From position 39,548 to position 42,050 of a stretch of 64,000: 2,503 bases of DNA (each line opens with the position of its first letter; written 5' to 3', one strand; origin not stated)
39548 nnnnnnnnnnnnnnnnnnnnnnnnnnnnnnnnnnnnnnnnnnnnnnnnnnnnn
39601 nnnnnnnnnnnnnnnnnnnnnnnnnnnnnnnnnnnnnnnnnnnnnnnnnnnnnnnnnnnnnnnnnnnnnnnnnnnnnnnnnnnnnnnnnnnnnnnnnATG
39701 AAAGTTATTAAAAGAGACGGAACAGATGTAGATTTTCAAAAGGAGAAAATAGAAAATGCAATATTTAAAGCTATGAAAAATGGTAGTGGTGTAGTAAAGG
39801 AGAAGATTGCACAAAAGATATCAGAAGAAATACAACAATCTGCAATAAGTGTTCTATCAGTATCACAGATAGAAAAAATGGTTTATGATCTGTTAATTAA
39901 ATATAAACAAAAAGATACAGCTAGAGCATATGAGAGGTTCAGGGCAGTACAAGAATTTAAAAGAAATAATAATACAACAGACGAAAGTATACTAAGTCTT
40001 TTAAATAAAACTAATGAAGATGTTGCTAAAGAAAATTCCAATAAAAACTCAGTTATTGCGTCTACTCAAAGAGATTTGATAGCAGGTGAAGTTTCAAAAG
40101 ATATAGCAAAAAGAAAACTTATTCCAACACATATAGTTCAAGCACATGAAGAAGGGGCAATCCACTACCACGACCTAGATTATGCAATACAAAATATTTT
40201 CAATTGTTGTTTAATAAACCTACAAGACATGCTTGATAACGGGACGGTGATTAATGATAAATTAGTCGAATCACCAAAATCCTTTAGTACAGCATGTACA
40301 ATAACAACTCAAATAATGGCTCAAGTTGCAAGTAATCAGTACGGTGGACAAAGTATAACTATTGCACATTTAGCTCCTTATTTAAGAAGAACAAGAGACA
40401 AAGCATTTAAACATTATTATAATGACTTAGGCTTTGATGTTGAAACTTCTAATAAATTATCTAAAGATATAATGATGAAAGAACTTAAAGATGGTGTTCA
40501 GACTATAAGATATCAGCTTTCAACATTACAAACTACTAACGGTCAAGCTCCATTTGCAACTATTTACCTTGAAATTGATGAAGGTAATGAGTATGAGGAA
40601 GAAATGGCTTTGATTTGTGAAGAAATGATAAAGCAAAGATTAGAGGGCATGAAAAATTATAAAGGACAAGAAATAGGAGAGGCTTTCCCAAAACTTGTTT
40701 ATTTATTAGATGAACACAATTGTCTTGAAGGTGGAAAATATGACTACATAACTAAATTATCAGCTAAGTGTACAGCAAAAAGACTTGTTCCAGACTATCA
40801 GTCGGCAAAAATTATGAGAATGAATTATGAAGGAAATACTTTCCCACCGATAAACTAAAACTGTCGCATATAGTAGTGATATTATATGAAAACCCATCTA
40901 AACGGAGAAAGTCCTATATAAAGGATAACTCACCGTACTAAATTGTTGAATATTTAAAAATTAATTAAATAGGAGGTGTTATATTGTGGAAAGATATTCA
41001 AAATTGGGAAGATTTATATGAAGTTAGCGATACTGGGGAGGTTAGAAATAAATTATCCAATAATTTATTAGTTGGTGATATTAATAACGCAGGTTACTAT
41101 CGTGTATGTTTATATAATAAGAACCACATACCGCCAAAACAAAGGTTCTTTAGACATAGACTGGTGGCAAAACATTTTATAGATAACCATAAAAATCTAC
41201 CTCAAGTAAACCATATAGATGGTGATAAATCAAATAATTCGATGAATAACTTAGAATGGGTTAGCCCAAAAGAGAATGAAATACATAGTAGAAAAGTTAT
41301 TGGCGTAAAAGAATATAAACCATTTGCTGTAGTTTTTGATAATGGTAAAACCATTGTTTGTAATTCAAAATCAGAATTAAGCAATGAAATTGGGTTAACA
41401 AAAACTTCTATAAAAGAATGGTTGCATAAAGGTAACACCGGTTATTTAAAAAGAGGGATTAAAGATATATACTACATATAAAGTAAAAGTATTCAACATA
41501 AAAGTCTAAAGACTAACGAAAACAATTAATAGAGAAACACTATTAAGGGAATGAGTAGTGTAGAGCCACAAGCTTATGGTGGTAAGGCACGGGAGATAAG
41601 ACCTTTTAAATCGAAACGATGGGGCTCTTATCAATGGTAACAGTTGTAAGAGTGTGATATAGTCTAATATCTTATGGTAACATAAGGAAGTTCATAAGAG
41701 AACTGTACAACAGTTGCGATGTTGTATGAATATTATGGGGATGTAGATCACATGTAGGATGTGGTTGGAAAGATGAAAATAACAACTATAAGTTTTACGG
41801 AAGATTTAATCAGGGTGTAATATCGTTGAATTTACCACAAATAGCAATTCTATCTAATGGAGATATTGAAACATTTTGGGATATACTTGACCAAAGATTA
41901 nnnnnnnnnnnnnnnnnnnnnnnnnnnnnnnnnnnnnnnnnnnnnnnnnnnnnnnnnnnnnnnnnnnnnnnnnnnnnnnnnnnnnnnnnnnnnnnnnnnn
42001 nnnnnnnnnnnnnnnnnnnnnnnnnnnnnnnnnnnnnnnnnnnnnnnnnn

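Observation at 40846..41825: nrdD split by a ~0.9-kb group I-type intron carrying an HNH homing endonuclease; exon 2 starts earlier than the ORF track suggests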

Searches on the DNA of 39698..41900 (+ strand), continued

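Call 14: search_rna_families(source=window, start=41470, end=41745, threshold=evalue, max_evalue=10, show_alignments=4)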
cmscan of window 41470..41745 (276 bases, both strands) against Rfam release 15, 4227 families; matches with E-value up to 10: 3.
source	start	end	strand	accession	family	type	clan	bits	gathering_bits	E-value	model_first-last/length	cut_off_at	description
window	41566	41687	+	RF00028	Intron_gpI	Intron;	-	23.2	50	0.00046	1-253/253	no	Group I catalytic intron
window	41659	41696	+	RF02948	cow-rumen-4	Gene; sRNA;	-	16.1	48.5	4.1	1-64/64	no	cow-rumen-4 RNA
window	41599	41619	+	RF01072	TMV_UPD-PK3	Cis-reg;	-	12.2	34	1.5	1-31/31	no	Pseudoknot of upstream pseudoknot domain (UPD) of the 3'UTR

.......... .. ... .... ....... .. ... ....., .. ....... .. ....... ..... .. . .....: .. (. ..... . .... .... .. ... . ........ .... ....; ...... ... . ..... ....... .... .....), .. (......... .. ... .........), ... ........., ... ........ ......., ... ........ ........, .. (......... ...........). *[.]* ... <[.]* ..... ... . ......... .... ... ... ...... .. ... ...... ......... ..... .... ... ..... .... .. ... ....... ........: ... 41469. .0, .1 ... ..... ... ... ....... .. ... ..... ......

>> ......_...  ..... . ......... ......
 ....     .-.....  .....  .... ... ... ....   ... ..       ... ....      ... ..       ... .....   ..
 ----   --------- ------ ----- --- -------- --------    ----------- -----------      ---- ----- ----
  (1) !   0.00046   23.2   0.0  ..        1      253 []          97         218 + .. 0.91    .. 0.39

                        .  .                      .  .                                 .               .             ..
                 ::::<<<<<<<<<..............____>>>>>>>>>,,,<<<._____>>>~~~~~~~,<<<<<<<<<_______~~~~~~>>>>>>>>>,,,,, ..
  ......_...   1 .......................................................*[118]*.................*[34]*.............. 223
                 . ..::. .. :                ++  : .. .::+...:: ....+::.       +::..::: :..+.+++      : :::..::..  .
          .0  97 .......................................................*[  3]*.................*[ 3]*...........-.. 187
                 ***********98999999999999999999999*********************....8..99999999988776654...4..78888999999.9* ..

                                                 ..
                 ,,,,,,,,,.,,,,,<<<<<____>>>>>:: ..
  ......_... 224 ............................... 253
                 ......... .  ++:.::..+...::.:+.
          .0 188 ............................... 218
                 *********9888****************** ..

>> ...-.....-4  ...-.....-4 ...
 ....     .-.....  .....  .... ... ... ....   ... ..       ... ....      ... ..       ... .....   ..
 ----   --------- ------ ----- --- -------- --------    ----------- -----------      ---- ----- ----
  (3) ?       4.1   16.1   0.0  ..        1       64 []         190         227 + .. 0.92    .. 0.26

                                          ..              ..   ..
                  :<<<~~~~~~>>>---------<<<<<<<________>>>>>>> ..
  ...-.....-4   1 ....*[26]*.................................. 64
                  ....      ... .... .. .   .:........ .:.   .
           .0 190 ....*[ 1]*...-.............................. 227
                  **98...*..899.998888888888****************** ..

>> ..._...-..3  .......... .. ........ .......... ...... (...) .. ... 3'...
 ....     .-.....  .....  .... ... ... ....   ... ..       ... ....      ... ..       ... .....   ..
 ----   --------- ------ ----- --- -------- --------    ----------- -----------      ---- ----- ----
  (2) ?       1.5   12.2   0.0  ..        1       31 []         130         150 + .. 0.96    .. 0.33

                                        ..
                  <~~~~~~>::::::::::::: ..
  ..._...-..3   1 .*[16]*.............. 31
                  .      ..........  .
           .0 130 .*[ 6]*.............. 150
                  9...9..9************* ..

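Call 53: get_annotated_region(hit=H96, flank=2500)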
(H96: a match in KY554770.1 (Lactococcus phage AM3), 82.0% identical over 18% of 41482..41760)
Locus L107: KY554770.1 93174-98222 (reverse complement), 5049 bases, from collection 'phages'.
description: Lactococcus phage AM3, complete genome.
organism: Lactococcus phage AM3 (NCBI taxid 1965471)
taxonomy: Viruses; Duplodnaviria; Heunggongvirae; Uroviricota; Caudoviricetes; Audreyjarvisvirus; Audreyjarvisvirus AM1
host: Lactococcus lactis; source: cheese whey; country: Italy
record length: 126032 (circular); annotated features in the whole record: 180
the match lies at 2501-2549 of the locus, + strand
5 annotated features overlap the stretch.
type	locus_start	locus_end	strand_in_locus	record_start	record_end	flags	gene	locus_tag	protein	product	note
CDS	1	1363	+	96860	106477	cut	-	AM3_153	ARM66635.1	tail tape measure protein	-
CDS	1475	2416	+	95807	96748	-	-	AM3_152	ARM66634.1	zinc-ribbon-containing protein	-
CDS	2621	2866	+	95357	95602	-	-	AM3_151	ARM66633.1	tail tape measure protein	-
CDS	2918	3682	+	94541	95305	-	-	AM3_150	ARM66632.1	tail component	-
CDS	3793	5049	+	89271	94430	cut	-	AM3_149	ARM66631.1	tail protein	-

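Call 54: get_annotated_region(hit=H48, flank=2000)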
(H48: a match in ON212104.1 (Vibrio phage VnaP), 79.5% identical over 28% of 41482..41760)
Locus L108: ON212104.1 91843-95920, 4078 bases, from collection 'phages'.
description: Vibrio phage VnaP, complete genome.
organism: Vibrio phage VnaP (NCBI taxid 2925320)
taxonomy: Viruses
host: Vibrio natriegens; source: -; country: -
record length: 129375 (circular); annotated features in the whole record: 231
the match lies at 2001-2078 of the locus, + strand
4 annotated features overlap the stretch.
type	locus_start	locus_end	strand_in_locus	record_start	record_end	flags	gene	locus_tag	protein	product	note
CDS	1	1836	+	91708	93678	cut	-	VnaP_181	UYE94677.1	putative DNA polymerase II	-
CDS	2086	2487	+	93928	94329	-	-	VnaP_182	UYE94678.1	putative DNA polymerase III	-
CDS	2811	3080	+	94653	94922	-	-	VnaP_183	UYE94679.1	putative DNA polymerase IV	-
CDS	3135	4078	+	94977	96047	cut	-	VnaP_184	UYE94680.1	putative DNA polymerase/3'-5' exonuclease domain V protein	-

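Call 56: search_rna_families(sources=[L002, L003, L012, L016, L020, L025, L105], threshold=evalue, max_evalue=0.01)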
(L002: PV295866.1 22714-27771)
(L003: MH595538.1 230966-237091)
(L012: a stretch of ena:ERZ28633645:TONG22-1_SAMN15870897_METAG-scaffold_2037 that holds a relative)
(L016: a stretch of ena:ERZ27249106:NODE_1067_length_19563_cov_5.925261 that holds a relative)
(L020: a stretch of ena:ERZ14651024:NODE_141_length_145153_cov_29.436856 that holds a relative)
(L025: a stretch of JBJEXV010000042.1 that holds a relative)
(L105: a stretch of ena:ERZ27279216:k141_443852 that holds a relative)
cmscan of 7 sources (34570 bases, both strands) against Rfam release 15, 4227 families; matches with E-value up to 0.01: 5.
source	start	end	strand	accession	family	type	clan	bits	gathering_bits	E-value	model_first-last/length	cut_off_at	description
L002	2599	2827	+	RF00028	Intron_gpI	Intron;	-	98.2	50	2e-24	1-253/253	no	Group I catalytic intron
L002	2874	3099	+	RF00028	Intron_gpI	Intron;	-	87.7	50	2.7e-21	1-253/253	no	Group I catalytic intron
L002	2308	2540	+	RF00028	Intron_gpI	Intron;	-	87.1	50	4.2e-21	1-253/253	no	Group I catalytic intron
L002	1946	2237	+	RF00028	Intron_gpI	Intron;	-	70.7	50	3.5e-16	1-253/253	no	Group I catalytic intron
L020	2947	3122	+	RF00028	Intron_gpI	Intron;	-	36.2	50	7.3e-06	1-253/253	no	Group I catalytic intron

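Call 64: search_rna_families(source=L009, start=6500, end=9161, threshold=evalue, max_evalue=0.01)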
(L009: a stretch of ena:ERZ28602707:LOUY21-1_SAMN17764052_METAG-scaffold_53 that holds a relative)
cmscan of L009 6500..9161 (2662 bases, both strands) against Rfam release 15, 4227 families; matches with E-value up to 0.01: 1.
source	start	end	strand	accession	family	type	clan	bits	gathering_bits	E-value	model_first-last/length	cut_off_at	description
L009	6856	7062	+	RF02004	group-II-D1D4-5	Intron;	CL00102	163.1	34.5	4.6e-38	1-201/201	no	Group II catalytic intron D1-D4-5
